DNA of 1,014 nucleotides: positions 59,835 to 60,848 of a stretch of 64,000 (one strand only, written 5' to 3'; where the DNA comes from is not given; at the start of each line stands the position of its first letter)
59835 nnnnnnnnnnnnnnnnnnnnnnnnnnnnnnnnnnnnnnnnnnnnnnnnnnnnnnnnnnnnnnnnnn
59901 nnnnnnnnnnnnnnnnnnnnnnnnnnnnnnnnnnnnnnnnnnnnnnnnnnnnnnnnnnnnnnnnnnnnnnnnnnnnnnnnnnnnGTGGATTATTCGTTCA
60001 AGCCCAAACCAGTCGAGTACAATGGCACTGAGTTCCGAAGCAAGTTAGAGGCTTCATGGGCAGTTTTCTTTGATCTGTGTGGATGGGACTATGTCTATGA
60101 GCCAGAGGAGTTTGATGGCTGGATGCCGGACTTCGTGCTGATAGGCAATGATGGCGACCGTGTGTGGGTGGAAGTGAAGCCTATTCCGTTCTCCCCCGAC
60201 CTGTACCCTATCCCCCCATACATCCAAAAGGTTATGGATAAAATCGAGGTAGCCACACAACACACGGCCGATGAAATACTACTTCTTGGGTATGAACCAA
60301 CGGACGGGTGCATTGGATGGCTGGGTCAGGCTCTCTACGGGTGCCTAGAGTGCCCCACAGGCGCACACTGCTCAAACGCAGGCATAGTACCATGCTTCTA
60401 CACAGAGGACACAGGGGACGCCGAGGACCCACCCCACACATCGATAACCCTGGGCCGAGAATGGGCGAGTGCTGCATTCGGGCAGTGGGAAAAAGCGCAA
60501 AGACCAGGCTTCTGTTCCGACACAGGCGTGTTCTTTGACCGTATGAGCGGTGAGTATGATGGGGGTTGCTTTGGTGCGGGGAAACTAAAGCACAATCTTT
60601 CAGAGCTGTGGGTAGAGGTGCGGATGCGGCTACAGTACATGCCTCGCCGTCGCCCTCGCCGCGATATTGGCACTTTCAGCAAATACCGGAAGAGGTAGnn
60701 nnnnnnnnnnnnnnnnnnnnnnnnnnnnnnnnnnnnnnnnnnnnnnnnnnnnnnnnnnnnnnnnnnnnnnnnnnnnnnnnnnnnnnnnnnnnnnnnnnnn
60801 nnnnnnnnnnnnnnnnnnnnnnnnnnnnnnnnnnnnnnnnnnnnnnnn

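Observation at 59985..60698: Low-GC orphan gene with a PD-(D/E)xK nuclease signature inserted directly after ruvC-ruvA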

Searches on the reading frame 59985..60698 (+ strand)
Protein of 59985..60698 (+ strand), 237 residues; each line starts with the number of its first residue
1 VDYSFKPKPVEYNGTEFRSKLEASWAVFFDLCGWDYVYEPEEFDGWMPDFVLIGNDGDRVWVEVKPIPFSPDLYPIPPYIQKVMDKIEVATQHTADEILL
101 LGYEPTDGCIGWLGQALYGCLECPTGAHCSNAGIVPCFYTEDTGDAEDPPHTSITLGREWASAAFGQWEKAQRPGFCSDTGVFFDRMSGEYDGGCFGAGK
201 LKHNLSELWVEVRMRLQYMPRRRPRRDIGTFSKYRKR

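Call 4: search_protein_families(library=pfam, proteins=[window:59985-60695:+], max_evalue=10)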
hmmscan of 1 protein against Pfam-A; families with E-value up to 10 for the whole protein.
window:59985-60695:+ (237 aa): 1 family
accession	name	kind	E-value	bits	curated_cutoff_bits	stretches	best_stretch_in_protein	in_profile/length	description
PF17907.7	AWS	-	0.1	13.1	23.3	1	117-131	17-33/39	AWS domain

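Call 5: search_protein_families(library=phrogs, proteins=[window:59985-60695:+], max_evalue=10)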
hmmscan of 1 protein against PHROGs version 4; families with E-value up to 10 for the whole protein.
window:59985-60695:+ (237 aa): 3 families
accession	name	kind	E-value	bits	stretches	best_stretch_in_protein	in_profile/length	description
phrog_21138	-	unknown function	2.1e-16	62.1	1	11-73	9-75/198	-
phrog_945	-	DNA, RNA and nucleotide metabolism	0.27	12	1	13-65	10-63/145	endonuclease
phrog_17293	-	unknown function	0.46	12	1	18-39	116-137/178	-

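Call 6: search_solved_structures(query=window:59985-60695:+, max_evalue=10, show_alignments=2)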
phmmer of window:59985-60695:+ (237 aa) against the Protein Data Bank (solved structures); distinct sequences matched with E-value up to 10: 1.
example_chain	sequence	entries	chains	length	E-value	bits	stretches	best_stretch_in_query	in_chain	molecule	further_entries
5tcd_A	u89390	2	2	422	0.16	14.9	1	124-184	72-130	Ectonucleotide pyrophosphatase/phosphodiesterase family member 7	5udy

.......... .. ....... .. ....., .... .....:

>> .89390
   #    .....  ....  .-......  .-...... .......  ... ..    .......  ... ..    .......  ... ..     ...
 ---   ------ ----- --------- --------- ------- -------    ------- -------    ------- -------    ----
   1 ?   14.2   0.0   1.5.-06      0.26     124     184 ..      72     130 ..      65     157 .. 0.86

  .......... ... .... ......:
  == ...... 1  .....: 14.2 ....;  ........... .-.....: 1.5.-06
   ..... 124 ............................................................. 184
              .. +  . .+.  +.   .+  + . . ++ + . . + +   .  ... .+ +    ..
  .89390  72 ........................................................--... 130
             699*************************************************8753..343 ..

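Call 7: find_homologous_proteins(query=window:59985-60695:+, max_evalue=0.001)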
Query window:59985-60695:+ (237 aa): 5 proteins with E <= 0.001 among 193 candidates.
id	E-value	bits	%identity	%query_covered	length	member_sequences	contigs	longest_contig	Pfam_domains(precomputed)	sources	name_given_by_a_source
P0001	1.9e-168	577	100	100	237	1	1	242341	-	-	-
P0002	4.3e-23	100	33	93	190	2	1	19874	-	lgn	-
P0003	3.5e-7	48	51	27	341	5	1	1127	-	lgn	-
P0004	2.1e-6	46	35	47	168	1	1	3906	-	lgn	-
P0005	2.1e-5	42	47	24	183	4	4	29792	-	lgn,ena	-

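Call 8: search_protein_families(library=ncbifam, proteins=[window:59985-60695:+], max_evalue=10)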
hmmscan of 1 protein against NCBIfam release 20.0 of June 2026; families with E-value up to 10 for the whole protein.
window:59985-60695:+ (237 aa): 0 families

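Call 9: search_protein_families(library=padloc, proteins=[window:59985-60695:+], max_evalue=10)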
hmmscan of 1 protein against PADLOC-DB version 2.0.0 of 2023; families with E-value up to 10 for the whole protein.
window:59985-60695:+ (237 aa): 0 families

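Call 16: find_encoding_contigs(protein=P0002, flank=10000, max_places=4)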
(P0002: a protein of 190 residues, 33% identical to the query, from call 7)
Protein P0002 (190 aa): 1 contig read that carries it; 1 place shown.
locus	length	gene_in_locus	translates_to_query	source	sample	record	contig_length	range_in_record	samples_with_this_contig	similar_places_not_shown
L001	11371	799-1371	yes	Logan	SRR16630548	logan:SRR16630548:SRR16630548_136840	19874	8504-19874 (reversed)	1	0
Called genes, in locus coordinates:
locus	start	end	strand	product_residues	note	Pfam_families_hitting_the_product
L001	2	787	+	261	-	?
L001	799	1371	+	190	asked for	-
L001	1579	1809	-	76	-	-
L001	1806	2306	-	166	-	-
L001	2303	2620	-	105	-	-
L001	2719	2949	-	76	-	PF13560:HTH_31 (weak)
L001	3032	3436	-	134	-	-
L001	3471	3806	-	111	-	-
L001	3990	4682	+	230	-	PF20057:DUF6456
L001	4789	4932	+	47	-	-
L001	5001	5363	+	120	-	-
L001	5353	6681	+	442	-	-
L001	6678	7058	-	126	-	-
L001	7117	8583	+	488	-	PF06381:Phage_portal_3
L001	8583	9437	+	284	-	-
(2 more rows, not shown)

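Call 20: search_protein_representatives(protein=window:59985-60695:+)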
Query: 237 residues. Proteins with E-value up to 0.001 (for the whole library): 7900; up to 1e-10: 1245; up to 1e-30: 2. The best 150 are listed.
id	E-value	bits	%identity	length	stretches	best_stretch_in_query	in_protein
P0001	6.2e-169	577.0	100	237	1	1-237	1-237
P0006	1.4e-32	129.9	41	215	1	1-217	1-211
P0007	7.5e-30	120.9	45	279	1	9-216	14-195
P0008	1.3e-29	120.2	42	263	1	9-223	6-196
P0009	1.3e-27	113.6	42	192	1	7-201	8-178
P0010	4.3e-27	111.9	44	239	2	3-114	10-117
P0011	9.7e-26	107.5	48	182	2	6-70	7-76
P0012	1.1e-25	107.3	48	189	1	1-125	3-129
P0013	2.4e-25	106.1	48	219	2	4-72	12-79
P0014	2.3e-24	102.9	49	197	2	5-113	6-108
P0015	2.8e-24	102.7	40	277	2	1-118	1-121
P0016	3.4e-24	102.4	49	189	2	12-72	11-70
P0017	7.3e-24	101.3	45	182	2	1-119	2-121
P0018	8.4e-24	101.1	43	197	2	3-116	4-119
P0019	9.1e-24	101.0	50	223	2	2-67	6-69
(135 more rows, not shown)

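Call 25: search_solved_structures(query=A1, max_evalue=10, show_alignments=3)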
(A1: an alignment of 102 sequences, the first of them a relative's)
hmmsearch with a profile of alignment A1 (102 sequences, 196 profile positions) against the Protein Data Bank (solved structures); distinct sequences matched with E-value up to 10: 6.
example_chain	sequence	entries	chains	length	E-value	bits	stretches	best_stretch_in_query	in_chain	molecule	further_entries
6p4o_B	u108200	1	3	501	0.14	15.8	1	33-103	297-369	Endonuclease Bax1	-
6p66_B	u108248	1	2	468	0.15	15.6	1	15-81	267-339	DNA endonuclease Bax1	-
6p4w_B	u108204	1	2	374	0.15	15.6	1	33-98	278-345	Endonuclease Bax1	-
6p4f_B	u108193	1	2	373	0.16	15.6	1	33-98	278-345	Endonuclease Bax1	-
8gy8_A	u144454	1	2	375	0.38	14.3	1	45-92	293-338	Putative translation initiation factor (IF-2 homolog)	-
1m0d_A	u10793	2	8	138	0.66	13.5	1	29-82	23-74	Endodeoxyribonuclease I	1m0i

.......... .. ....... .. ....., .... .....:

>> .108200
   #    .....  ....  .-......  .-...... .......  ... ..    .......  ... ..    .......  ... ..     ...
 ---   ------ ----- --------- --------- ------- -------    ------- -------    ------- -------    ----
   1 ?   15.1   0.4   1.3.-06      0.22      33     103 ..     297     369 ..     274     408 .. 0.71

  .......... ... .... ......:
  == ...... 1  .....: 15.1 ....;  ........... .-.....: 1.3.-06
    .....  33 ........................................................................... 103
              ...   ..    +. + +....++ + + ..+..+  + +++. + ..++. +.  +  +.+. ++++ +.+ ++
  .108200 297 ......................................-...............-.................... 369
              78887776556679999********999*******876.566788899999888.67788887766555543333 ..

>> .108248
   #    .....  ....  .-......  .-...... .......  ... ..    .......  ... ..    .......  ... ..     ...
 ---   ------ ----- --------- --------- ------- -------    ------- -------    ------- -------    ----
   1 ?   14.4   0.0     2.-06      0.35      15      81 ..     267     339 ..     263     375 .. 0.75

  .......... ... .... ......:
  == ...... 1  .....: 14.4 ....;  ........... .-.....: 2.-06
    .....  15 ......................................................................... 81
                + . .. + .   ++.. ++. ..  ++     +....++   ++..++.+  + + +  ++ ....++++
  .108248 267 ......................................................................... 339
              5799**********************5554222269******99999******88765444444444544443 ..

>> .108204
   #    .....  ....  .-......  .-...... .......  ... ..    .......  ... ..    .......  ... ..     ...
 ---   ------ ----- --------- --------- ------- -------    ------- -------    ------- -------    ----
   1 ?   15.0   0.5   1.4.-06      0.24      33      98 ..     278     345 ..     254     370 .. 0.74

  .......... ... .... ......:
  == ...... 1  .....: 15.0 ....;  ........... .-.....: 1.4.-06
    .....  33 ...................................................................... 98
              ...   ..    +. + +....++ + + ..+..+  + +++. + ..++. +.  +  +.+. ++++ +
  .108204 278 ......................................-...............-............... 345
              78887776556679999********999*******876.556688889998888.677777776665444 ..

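Call 26: search_dna_similar(query=window:59985-60695:+, collection=phages, mode=protein, max_evalue=0.001, max_rows=40)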
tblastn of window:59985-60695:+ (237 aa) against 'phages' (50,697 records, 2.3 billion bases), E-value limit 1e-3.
Records with a match: 9; places in all: 9; records where one place covers at least 80% of the query: 0.
Best place of each record, by identity: <60% 9.
By first word of the organism name: Rhizobium 2; Idiomarinaceae 2; Erysipelothrix 1; Vibrio 1; Mycobacterium 1; Pasteurella 1; Ruminococcus 1.
By host as written in the record: Idiomarinaceae bacterium N2-2 2; Erysipelothrix rhusiopathiae ZJ 1; Rhizobium etli T3_14 1; Vibrio natriegens 1; Rhizobium phaseoli INC1-2 1; Mycobacterium smegmatis mc#155 1; Pasteurella multocida B:2 1; Ruminococcus bicirculans (ex Liu et al. 2021) 1.
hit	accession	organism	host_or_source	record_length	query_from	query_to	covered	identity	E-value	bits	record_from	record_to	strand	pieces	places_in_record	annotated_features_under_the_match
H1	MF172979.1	Erysipelothrix phage phi1605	Erysipelothrix rhusiopathiae ZJ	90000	4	106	43%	38.7%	7e-11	67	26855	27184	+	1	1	hypothetical protein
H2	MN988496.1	Rhizobium phage RHph_TM3_3_14B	Rhizobium etli T3_14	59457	3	72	30%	55.7%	2e-15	81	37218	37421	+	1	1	hypothetical protein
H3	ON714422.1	Vibrio phage vB_VnaS-L3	Vibrio natriegens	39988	12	65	23%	55.2%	2e-6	54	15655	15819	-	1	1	hypothetical protein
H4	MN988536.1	Rhizobium phage RHph_N65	Rhizobium phaseoli INC1-2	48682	12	69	24%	46.8%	2e-5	51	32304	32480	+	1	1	endonuclease I protein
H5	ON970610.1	Mycobacterium phage Beakin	Mycobacterium smegmatis mc#155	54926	6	65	25%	44.3%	8e-4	46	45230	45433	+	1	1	74: holliday junction resolvase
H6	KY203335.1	Pasteurella phage PMP-GADVASU-IND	Pasteurella multocida B:2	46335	2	66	27%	39.1%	4e-4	47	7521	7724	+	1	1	hypothetical protein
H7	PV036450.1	Ruminococcus phage NatCom_38182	Ruminococcus bicirculans (ex Liu et al. ...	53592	5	52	20%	52.8%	1e-4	49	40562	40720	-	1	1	hypothetical protein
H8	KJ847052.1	Idiomarinaceae phage 1N2-2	Idiomarinaceae bacterium N2-2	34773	12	65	23%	46.8%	4e-6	53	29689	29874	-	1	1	hypothetical protein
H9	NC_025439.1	Idiomarinaceae phage 1N2-2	Idiomarinaceae bacterium N2-2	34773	12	65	23%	46.8%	4e-6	53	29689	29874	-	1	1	hypothetical protein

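Call 32: predict_structure(alignment_id=A1)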
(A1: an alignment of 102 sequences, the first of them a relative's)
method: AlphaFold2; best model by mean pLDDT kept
length: 237 residues; sequences in the alignment: 102
mean_pLDDT: 84.9   pTM: 0.80
mean pLDDT of the five models: 84.9, 84.1, 83.9, 83.9, 83.7
residues with pLDDT >= 90: 145; 70-90: 38; 50-70: 44; < 50: 10
segments of 3 or more residues with pLDDT < 50: 130-135
pLDDT, mean of each block of 10 residues (from residue 1): 73 96 98 98 97 96 94 87 94 94 96 84 52 49 59 74 96 96 95 89 94 89 68 62
secondary structure, 60 per line:
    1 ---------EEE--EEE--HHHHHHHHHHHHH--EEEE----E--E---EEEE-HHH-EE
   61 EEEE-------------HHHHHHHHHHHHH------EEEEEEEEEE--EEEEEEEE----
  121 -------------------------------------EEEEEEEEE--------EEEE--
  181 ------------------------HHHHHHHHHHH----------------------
elements in order: E10-12 E15-17 H20-32 E35-38 E50-53 E59-64 H78-90 E97-106 E109-116 E158-166 E175-178 H205-215

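Call 36: fold_search(model_id=the predicted structure, library=pdb)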
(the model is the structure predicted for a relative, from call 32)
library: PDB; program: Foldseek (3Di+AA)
matches with E <= 10: 513; with E <= 0.001: 0
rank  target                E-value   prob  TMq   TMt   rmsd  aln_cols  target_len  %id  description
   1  6p4o_D                3.1e-03  1.00  0.26  0.14   3.5        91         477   25  Complex of XPB helicase with Bax1 endonuclease from Sulfurisphaera tokodaii at 3.15 Angstroms resolution (released 2020-06-03)
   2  8gy8_A                7.4e-03  0.98  0.24  0.16   6.6        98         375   19  The structure of Bax1 from Pyrococcus furiosus (released 2023-09-27)
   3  9dou_A                2.3e-02  0.47  0.20  0.07  10.4       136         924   14  Taeniopygia guttata R2 retrotransposon (R2Tg) initiating target-primed reverse transcription (released 2025-05-21)
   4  9nl3_A                2.6e-02  0.80  0.22  0.06   5.3        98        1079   15  Structure of R2 retrotransposon protein from Taeniopygia guttata initiating target-primed reverse transcription (released 2025-06-18)
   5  3fov                  3.5e-02  0.77  0.21  0.42   6.3        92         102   16  Crystal structure of protein RPA0323 of unknown function from Rhodopseudomonas palustris (released 2009-01-13)
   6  2vld_A                4.2e-02  0.93  0.27  0.28   6.8       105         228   14  crystal structure of a repair endonuclease from Pyrococcus abyssi (released 2009-05-19)
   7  5gke_A                4.5e-02  0.85  0.24  0.24   4.6        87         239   13  Structure of EndoMS-dsDNA1 complex (released 2016-11-02)
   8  8gh6_A                4.5e-02  0.80  0.23  0.07   5.8        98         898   14  Bombyx mori R2 retrotransposon initiating target-primed reverse transcription (released 2023-04-05)
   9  2vld_B                4.8e-02  0.92  0.27  0.28   7.5       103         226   16  crystal structure of a repair endonuclease from Pyrococcus abyssi (released 2009-05-19)
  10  3dnx                  5.1e-02  0.97  0.25  0.38   3.3        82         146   15  SPO1766 protein of unknown function from Silicibacter pomeroyi. (released 2008-09-02)
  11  8iby_C                5.8e-02  0.85  0.24  0.08   5.3       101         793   13  Structure of R2 with 5'ORF (released 2023-09-20)
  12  1y88                  6.1e-02  0.84  0.24  0.30   4.5        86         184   15  Crystal Structure of Protein of Unknown Function AF1548 (released 2004-12-21)
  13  5zq0_A                7.0e-02  0.08  0.14  0.09  17.9       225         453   11  Crystal structure of spRlmCD with U747loop RNA (released 2018-10-24)
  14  6ut7_G                7.4e-02  0.85  0.27  0.16   4.4        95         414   14  Fitted model for the tetradecameric assembly of Thermococcus gammatolerans McrB AAA+ hexamers with bound McrC (released 2020-10-21)
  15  8r6u_A                1.0e-01  0.18  0.18  0.04   8.2       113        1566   16  Structure of the SFTSV L protein in a transcription-priming state without capped RNA [TRANSCRIPTION-PRIMING (in vitro) (released 2024-04-24)
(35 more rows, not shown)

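Call 41: find_related_loci(query=A1, collection=viral_contigs, flank=5000)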
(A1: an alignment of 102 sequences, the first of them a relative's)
Query A1 (237 aa) in viral_contigs; peptide patterns used: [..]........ (x = any residue, [..] = any of these).
591 stretches matched a pattern (row limit reached: there are more); 581 encode a relative of the query (tblastn E <= 1e-3); the best 80 are kept; 80 distinct loci.
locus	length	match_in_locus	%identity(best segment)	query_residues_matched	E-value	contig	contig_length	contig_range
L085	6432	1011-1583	32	1-224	5e-28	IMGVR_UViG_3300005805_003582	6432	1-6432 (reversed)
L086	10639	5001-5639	33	1-224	3e-28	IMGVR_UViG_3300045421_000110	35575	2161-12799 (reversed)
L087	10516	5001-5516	34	1-208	4e-27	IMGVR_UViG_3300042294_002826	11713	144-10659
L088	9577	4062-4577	34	1-208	4e-27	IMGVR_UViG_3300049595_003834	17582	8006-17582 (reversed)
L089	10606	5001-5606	33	1-237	3e-25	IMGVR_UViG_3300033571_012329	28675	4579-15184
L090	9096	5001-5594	31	1-226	2e-24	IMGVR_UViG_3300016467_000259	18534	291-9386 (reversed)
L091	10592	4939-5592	32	1-219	2e-22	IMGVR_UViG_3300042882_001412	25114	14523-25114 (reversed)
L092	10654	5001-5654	32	1-219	2e-22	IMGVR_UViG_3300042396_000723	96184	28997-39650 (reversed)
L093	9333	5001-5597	30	1-227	2e-22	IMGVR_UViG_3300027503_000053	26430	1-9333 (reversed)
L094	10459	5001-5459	35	1-166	5e-21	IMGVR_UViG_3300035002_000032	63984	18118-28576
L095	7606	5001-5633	30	1-223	5e-21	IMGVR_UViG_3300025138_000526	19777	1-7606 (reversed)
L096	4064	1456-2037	33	5-209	6e-21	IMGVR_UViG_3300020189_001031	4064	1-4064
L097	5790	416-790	40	4-115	1e-20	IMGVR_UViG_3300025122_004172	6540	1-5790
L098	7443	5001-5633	30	1-223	1e-20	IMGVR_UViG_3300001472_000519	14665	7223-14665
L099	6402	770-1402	30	1-223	4e-20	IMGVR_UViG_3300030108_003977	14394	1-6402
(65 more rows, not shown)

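Call 45: get_annotated_region(hit=H2, flank=4000)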
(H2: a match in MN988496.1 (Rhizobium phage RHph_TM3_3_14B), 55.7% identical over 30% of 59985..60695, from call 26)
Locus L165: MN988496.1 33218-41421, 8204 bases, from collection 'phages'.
description: Rhizobium phage RHph_TM3_3_14B, complete genome.
organism: Rhizobium phage RHph_TM3_3_14B (NCBI taxid 2509575)
taxonomy: Viruses; Duplodnaviria; Heunggongvirae; Uroviricota; Caudoviricetes
host: Rhizobium etli T3_14; source: agricultural lands; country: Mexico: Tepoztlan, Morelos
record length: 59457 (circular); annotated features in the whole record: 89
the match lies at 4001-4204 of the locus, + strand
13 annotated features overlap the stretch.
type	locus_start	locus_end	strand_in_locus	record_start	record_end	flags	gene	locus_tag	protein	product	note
CDS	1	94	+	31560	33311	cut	-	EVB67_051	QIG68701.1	ATP-dependent RNA-DNA and DNA-DNA helicase protein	GO_function: GO:0003677 - DNA binding; GO_function: GO:0005524 - ATP binding; GO_function: GO:0016787 - hydrolase ...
CDS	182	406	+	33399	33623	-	-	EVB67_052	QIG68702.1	hypothetical protein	-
CDS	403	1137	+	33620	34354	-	-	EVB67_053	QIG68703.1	hypothetical protein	-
CDS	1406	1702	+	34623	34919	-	-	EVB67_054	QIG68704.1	hypothetical protein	-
CDS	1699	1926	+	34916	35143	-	-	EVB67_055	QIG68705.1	hypothetical protein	-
CDS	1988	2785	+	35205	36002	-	-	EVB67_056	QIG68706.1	modification DNA-methylase protein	GO_function: GO:0003677 - DNA binding; GO_function: GO:0008170 - N-methyltransferase activity; GO_process: GO:0006306 - ...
CDS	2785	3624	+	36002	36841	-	-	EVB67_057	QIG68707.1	putative methyltransferase protein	-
CDS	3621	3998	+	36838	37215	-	-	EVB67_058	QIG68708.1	hypothetical protein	-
CDS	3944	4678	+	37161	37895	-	-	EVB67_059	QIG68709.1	hypothetical protein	-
CDS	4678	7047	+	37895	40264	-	-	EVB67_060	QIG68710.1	putative DNA primase protein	-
CDS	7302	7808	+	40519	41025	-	-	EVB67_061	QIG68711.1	VRR-NUC endonuclease domain-containing protein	GO_function: GO:0016788 - hydrolase activity, acting on ester bonds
CDS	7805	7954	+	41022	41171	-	-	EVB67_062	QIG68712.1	hypothetical protein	-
CDS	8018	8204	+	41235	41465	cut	-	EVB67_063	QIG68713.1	hypothetical protein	-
